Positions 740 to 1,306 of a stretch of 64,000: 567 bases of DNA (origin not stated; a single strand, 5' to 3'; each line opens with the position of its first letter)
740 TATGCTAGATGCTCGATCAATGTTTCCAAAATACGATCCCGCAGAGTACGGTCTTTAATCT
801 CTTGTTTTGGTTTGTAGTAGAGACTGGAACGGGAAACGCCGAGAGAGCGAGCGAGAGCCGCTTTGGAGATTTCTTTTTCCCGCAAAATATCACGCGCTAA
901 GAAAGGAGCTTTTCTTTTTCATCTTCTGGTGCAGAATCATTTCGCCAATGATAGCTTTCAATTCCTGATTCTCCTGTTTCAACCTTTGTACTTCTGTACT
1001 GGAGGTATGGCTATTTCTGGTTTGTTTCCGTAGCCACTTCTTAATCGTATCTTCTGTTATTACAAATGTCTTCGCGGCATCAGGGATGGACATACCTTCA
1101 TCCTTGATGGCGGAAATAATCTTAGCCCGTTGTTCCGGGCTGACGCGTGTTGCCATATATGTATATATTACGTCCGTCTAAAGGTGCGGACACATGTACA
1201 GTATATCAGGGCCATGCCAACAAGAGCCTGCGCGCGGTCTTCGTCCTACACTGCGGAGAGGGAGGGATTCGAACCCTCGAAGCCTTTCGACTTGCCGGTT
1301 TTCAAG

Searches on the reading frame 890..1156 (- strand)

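Call 50: search_protein_families(library=ncbifam, proteins=[window:890-1156:-])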
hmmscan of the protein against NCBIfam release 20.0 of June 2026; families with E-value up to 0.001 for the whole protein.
window:890-1156:- (88 aa): 3 families
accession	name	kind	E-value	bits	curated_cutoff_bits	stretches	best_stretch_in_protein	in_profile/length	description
NF033516.0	transpos_IS3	equivalog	1.8e-07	30.7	160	1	8-83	1-81/369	IS3 family transposase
NF033577.2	transpos_IS481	equivalog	0.00024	20.7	224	1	9-59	1-51/284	IS481 family transposase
NF047595.1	IS66_ISRel24_TnpA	equivalog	0.00068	20.2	74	1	6-52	6-52/113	IS66-like element accessory protein TnpA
